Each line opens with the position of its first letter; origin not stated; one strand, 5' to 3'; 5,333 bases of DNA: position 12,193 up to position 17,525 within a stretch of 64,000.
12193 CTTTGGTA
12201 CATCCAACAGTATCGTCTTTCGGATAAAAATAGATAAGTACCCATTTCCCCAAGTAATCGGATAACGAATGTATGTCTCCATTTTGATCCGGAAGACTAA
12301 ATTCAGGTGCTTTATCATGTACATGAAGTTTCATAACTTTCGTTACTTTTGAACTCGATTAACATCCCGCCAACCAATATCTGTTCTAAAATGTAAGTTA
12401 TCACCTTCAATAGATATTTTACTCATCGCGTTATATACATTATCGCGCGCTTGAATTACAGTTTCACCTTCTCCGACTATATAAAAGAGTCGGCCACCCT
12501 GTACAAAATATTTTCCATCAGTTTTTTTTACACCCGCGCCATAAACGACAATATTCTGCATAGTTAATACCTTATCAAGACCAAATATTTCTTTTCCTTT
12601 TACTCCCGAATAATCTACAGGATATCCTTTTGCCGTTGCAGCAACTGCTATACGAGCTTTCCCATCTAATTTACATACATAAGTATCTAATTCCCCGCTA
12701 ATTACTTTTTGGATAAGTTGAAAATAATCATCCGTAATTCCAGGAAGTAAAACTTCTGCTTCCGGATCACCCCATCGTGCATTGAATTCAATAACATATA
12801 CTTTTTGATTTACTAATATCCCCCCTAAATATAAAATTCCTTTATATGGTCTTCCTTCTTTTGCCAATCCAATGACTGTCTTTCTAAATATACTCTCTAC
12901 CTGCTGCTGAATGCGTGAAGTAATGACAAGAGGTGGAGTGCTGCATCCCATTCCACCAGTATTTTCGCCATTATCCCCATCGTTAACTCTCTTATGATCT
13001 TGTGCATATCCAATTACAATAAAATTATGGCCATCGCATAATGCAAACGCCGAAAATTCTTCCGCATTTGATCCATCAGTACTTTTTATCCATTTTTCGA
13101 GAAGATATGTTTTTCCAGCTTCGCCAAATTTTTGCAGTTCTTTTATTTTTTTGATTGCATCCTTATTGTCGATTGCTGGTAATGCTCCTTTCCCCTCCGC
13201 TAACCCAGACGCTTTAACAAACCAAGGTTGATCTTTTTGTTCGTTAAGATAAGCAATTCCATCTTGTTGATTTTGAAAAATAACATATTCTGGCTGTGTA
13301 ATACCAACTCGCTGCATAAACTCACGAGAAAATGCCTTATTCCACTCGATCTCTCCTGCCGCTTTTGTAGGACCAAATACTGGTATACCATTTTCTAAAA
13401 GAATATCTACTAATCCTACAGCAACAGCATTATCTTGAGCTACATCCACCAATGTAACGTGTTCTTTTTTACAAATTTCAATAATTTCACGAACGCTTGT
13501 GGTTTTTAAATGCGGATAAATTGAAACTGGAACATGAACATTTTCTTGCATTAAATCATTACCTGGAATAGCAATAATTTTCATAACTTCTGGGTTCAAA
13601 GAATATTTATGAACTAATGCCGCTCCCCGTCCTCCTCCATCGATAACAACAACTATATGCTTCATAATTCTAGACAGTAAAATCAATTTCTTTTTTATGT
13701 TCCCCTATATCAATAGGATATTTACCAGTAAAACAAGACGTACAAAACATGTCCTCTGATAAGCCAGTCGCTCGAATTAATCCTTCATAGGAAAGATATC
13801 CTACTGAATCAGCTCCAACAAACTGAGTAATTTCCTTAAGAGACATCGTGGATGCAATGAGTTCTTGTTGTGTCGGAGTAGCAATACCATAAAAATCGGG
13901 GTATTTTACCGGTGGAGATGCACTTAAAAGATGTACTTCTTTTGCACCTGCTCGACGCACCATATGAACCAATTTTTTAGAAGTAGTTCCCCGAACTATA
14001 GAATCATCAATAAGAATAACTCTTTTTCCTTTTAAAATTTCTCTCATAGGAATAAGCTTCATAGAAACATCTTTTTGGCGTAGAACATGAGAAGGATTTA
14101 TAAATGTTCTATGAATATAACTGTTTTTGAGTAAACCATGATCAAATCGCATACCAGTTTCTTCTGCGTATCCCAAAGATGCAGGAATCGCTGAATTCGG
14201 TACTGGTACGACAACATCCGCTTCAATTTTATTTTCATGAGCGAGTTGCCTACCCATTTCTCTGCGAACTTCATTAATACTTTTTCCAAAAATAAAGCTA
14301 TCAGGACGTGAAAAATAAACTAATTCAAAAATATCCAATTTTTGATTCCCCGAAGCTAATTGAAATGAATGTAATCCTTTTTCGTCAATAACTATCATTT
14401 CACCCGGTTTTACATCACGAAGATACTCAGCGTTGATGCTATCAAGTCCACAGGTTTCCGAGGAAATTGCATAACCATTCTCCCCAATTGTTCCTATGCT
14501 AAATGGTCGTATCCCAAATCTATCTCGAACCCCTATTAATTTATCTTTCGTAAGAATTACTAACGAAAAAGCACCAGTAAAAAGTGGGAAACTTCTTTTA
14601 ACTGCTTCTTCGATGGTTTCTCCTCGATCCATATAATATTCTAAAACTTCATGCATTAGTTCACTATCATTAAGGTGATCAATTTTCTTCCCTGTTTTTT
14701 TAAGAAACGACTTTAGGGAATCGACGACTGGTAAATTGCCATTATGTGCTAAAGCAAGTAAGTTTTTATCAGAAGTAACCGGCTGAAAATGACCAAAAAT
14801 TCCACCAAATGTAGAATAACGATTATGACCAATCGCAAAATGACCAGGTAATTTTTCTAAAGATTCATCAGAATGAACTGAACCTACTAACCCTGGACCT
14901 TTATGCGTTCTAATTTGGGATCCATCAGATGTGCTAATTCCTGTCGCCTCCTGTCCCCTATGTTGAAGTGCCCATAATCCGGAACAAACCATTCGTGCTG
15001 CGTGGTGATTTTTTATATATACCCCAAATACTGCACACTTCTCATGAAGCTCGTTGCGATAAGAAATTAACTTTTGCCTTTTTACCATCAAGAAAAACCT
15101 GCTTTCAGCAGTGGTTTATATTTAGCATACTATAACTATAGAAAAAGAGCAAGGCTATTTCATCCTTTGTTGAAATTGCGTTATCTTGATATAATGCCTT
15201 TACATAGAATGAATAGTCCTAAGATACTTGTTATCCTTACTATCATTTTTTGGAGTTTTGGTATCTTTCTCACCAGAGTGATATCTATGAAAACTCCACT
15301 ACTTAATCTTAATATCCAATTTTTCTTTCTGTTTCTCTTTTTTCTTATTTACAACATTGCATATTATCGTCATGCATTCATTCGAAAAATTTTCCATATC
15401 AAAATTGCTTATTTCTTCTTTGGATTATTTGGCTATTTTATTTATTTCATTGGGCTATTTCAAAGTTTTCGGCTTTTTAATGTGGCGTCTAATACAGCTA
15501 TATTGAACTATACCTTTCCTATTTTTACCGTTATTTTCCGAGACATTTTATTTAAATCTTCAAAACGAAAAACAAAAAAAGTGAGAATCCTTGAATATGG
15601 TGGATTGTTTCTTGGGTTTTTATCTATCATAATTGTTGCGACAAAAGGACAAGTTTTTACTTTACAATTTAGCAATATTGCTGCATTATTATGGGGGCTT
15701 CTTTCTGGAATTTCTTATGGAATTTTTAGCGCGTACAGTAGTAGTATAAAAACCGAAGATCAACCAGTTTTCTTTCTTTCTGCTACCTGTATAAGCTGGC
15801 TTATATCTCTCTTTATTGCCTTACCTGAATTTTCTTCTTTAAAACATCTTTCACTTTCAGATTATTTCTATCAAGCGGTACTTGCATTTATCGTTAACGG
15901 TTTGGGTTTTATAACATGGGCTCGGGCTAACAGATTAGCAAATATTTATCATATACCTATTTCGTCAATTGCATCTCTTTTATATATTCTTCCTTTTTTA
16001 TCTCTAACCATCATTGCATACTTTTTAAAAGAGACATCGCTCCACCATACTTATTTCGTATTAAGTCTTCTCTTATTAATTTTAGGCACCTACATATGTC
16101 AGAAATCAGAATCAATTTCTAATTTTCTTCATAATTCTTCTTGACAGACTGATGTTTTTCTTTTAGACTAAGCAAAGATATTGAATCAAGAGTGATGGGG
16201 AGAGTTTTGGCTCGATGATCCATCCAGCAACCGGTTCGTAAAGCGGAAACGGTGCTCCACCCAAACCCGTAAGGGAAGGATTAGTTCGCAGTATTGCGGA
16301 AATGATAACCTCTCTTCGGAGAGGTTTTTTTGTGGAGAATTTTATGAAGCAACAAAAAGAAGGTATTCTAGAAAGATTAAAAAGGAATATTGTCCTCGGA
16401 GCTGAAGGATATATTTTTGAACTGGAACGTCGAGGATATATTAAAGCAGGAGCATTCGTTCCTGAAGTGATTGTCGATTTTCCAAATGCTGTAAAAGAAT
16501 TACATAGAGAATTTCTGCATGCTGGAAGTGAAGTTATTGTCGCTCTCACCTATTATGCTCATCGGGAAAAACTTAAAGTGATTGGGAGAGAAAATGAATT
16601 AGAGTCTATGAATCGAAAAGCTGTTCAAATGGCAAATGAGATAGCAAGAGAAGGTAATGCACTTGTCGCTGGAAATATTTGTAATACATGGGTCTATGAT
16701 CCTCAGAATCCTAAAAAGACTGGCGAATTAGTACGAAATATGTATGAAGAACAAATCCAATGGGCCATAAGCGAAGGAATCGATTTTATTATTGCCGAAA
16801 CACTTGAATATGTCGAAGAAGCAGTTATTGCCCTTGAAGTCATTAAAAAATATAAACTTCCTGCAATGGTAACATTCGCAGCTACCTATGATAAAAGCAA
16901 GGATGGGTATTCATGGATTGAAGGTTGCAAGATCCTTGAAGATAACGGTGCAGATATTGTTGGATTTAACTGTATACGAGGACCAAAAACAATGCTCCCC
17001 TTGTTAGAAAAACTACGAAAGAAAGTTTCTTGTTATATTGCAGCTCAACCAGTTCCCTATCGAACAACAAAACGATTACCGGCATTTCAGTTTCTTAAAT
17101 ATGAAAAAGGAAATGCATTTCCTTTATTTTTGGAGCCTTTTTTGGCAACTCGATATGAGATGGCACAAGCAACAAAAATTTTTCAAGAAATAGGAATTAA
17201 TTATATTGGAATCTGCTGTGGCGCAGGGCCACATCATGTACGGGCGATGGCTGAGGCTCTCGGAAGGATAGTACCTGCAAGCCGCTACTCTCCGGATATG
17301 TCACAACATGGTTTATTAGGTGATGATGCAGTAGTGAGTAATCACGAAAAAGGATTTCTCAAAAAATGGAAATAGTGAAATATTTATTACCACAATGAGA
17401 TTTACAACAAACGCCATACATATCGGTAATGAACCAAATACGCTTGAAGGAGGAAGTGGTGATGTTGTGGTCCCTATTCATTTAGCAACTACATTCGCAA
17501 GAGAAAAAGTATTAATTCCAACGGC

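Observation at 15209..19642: Duplicated [EamA transporter + SAM-I riboswitch] module flanking a methionine operon.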

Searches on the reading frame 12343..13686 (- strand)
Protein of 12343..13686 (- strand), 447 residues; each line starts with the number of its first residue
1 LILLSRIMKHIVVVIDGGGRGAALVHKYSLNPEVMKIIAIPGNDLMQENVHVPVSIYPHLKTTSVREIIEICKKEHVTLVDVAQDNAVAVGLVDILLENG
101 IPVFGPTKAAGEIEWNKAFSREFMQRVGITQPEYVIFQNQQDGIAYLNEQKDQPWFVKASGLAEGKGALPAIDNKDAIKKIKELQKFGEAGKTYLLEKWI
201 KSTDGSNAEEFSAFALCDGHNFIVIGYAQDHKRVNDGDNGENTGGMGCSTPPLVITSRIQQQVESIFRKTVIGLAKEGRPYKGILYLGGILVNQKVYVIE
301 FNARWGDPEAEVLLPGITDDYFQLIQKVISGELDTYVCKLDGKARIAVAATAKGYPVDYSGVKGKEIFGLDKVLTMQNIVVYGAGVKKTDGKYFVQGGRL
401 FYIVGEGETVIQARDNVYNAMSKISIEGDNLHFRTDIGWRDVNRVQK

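Call 9: search_protein_families(library=pfam, proteins=[window:12343-13686:-])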
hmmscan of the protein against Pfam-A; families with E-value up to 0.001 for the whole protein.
window:12343-13686:- (447 aa): 3 families
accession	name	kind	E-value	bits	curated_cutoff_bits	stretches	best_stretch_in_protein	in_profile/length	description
PF01071.24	GARS_A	-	2.2e-51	174.9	27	1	116-310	2-194/194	Phosphoribosylglycinamide synthetase, ATP-grasp (A) domain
PF02843.22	GARS_C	-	3.5e-19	69.4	34.8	1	347-440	3-92/92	Phosphoribosylglycinamide synthetase, C domain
PF02844.21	GARS_N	-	1.5e-17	64.6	29.5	1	12-114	3-100/100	Phosphoribosylglycinamide synthetase, N domain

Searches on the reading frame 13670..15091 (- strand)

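Call 9: search_protein_families(library=pfam, proteins=[window:13670-15091:-])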
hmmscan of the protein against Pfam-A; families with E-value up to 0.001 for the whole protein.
window:13670-15091:- (473 aa): 3 families
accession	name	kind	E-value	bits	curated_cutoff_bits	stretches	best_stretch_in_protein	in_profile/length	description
PF13522.11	GATase_6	-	9.2e-12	45.6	27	1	83-212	10-130/130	Glutamine amidotransferase domain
PF13537.11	GATase_7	-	1.3e-11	45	25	1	100-213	11-118/123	Glutamine amidotransferase domain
PF00156.33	Pribosyltran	-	3.6e-08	33.3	26.3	1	285-388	23-120/158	Phosphoribosyl transferase domain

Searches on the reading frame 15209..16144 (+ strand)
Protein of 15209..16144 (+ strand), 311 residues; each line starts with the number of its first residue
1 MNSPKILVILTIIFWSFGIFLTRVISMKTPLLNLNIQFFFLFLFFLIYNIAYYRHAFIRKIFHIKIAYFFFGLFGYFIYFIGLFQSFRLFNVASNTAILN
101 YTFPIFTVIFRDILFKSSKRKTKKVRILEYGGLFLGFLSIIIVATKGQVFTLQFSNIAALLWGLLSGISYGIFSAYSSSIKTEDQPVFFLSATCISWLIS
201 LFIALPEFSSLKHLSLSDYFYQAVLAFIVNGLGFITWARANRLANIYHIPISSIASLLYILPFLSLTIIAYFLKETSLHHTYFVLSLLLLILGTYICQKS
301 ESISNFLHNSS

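Call 9: search_protein_families(library=pfam, proteins=[window:15209-16144:+])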
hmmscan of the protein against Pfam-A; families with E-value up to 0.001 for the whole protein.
window:15209-16144:+ (311 aa): 1 family
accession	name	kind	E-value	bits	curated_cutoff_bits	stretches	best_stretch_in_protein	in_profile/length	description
PF00892.27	EamA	-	9.6e-11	42.5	28.2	1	6-144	5-134/135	EamA-like transporter family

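Call 12: search_protein_families(library=ncbifam, proteins=[window:15209-16144:+], max_evalue=0.01)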
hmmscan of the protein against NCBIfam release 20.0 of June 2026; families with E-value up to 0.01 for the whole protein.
window:15209-16144:+ (311 aa): 1 family
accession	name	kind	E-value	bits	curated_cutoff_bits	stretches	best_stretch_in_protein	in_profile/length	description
NF050091.1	ArAmAcExpYddG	equivalog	2.4e-09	37.1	300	1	9-297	11-282/285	aromatic amino acid exporter YddG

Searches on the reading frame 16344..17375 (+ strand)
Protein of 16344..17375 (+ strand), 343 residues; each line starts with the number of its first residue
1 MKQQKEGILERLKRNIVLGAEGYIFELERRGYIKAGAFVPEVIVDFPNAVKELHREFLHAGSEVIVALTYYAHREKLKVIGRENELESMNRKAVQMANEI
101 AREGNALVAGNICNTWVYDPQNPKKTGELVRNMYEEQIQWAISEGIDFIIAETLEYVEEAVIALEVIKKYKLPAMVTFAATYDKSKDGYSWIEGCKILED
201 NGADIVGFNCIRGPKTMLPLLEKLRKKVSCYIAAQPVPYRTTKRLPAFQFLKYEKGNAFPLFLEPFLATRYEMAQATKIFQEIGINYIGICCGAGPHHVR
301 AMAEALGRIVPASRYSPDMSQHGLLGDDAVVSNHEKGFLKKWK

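Call 9: search_protein_families(library=pfam, proteins=[window:16344-17375:+])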
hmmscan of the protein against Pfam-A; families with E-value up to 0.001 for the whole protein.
window:16344-17375:+ (343 aa): 1 family
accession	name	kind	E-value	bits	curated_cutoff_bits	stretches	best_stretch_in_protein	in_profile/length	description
PF02574.22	S-methyl_trans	-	8.3e-44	151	22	1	44-306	28-283/283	Homocysteine S-methyltransferase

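Call 12: search_protein_families(library=ncbifam, proteins=[window:16344-17375:+], max_evalue=0.01)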
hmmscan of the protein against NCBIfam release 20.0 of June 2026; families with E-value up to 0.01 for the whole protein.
window:16344-17375:+ (343 aa): 5 families
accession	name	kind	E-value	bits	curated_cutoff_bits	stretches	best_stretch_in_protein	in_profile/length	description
NF006396.0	PRK08645.1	equivalog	3.3e-44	151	453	1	8-314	4-292/611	bifunctional homocysteine S-methyltransferase/methylenetetrahydrofolate reductase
NF005718.0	PRK07534.1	equivalog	2.8e-20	72.9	338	1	40-319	37-307/337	betaine--homocysteine S-methyltransferase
TIGR02082.1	metH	equivalog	2.8e-20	71.6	1010.85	1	47-314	49-320/1182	methionine synthase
NF007020.0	PRK09485.1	equivalog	6.1e-18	64.9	215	1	25-233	22-244/306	homocysteine S-methyltransferase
NF007024.0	PRK09490.1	equivalog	2.1e-16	58.9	1497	1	46-338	64-360/1234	methionine synthase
